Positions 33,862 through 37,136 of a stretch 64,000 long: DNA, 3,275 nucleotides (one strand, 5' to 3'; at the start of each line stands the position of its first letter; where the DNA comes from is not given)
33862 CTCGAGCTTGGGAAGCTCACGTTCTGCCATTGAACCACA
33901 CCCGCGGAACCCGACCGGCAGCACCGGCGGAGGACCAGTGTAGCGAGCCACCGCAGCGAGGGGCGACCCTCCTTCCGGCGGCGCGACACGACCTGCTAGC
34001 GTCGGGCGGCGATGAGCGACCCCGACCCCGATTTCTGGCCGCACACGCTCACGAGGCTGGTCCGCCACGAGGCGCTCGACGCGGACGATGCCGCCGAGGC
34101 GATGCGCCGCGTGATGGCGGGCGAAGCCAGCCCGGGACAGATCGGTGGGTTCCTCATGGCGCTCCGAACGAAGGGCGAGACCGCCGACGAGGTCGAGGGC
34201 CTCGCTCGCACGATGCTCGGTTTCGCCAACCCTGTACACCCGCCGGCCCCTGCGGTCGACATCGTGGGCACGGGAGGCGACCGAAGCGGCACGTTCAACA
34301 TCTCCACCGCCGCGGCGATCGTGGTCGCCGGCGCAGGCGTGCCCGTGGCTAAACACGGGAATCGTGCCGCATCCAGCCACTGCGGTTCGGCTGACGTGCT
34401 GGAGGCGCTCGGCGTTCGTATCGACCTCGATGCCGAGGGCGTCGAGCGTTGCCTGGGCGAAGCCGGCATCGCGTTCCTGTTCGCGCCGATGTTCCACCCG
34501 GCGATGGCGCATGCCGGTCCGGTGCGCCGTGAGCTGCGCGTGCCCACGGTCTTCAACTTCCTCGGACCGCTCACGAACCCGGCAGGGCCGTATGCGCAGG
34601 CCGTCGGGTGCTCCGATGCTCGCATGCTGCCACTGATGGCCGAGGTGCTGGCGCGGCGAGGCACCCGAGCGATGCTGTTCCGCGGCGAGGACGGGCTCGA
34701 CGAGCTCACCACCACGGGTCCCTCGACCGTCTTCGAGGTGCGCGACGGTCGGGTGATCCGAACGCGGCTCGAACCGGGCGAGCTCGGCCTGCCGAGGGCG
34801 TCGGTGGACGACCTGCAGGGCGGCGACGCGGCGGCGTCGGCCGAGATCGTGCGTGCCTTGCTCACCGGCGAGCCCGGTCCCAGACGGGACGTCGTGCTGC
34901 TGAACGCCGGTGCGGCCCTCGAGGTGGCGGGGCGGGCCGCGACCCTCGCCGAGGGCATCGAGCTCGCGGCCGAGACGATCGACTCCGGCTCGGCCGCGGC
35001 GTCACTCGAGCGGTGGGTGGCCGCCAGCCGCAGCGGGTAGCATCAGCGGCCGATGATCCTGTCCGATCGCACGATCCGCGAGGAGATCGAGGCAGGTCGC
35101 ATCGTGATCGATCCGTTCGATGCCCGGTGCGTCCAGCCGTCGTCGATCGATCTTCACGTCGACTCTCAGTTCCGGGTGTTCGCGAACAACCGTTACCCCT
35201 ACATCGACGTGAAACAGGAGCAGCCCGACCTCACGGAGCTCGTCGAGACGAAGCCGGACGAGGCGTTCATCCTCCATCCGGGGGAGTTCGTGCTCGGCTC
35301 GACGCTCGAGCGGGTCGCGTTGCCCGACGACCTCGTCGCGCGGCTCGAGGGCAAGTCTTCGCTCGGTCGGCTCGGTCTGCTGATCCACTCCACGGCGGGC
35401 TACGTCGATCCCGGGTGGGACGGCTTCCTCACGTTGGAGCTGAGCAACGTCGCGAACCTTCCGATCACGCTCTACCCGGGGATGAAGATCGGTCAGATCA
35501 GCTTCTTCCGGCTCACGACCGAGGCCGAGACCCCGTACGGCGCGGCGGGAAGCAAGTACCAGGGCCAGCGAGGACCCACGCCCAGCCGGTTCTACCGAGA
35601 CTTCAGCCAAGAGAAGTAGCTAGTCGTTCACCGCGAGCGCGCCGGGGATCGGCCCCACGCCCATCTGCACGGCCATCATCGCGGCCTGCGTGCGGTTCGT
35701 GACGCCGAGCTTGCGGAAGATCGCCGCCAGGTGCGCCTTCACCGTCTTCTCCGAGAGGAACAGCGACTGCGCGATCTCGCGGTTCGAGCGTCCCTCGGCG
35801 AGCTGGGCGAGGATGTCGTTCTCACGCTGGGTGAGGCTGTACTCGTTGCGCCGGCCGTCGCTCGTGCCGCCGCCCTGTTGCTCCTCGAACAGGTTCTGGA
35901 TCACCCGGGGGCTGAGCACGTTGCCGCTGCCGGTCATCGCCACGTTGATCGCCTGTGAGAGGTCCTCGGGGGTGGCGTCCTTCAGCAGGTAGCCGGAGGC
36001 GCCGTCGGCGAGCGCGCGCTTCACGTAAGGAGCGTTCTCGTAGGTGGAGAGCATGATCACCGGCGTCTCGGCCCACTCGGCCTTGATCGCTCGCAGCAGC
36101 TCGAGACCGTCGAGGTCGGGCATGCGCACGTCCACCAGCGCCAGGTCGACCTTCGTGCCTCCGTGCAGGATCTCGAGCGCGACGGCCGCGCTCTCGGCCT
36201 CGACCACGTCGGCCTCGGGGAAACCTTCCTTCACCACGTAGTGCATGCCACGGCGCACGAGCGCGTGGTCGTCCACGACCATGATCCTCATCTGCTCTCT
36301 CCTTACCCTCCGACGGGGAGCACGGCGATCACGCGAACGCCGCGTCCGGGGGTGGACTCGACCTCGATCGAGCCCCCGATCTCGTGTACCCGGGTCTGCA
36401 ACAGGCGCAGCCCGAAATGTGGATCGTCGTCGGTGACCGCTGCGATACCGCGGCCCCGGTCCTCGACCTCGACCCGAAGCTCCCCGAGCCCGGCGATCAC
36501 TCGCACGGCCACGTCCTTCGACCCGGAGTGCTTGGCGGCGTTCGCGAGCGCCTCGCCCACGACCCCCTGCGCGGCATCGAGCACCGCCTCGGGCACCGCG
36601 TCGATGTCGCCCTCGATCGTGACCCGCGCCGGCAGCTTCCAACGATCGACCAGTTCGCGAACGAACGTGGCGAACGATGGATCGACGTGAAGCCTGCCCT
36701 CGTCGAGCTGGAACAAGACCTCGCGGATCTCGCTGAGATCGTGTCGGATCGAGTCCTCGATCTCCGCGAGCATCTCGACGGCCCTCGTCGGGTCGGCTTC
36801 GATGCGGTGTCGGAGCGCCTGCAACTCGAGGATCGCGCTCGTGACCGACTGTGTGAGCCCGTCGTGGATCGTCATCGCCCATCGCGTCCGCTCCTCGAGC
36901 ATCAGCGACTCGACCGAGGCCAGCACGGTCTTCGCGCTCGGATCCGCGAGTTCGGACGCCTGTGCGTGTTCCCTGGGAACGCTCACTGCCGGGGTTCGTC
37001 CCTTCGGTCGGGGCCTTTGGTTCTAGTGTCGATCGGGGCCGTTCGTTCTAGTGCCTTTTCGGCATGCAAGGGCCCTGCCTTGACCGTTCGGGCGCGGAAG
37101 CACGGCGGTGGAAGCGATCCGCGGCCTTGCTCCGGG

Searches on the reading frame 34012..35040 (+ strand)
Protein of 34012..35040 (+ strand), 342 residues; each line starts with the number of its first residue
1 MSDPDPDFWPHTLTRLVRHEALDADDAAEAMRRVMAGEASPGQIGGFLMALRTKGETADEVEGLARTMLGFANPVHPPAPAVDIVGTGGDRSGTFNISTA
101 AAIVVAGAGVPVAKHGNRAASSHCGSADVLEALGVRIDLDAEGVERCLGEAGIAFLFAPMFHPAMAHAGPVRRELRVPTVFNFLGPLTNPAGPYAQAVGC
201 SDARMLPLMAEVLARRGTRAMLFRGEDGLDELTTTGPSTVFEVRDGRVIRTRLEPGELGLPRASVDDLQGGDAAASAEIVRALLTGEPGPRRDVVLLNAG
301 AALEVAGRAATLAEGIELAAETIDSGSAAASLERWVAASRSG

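Call 57: search_protein_families(library=pfam, proteins=[window:34012-35040:+])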
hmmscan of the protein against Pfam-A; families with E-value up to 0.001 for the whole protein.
window:34012-35040:+ (342 aa): 2 families
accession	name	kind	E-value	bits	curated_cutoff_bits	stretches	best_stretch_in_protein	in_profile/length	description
PF00591.27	Glycos_transf_3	-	2.4e-87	293.2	27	1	80-328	3-252/253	Glycosyl transferase family, a/b domain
PF02885.22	Glycos_trans_3N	-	2e-21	76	26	1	12-70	3-61/63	Glycosyl transferase family, helical bundle domain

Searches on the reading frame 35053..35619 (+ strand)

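Call 57: search_protein_families(library=pfam, proteins=[window:35053-35619:+])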
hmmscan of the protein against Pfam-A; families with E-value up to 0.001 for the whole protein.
window:35053-35619:+ (188 aa): 4 families
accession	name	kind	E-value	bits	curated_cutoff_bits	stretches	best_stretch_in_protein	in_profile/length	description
PF22769.1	DCD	-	1.1e-50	172.2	27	1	2-153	1-152/153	dCTP deaminase-like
PF06559.16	DCD_N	-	2.3e-10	41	21.4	1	2-152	4-161/164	2'-deoxycytidine 5'-triphosphate deaminase (DCD) N-terminal domain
PF22569.1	DCD_C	-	5.1e-09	36.2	22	1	57-173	63-185/192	2'-deoxycytidine 5'-triphosphate deaminase (DCD), C-terminal domain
PF00692.24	dUTPase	-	1.6e-05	25.2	22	1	71-158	23-108/129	dUTPase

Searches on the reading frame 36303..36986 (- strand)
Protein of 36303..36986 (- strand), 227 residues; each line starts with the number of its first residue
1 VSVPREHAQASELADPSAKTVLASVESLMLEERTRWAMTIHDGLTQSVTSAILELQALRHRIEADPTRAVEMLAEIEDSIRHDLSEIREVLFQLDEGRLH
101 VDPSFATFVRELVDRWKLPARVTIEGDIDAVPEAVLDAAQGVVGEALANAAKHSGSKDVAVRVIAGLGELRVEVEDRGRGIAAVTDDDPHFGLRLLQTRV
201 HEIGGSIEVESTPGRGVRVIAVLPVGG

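Call 57: search_protein_families(library=pfam, proteins=[window:36303-36986:-])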
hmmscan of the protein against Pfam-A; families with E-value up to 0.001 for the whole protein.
window:36303-36986:- (227 aa): 3 families
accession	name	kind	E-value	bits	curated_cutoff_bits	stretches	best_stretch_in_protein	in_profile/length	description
PF07730.19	HisKA_3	-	1.8e-12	48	24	1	32-97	1-66/68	Histidine kinase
PF02518.31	HATPase_c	-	1.1e-11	45.6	26.4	1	138-225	5-109/111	Histidine kinase-, DNA gyrase B-, and HSP90-like ATPase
PF13581.12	HATPase_c_2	-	4.6e-06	27.1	27.4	1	131-221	24-106/127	Histidine kinase-like ATPase domain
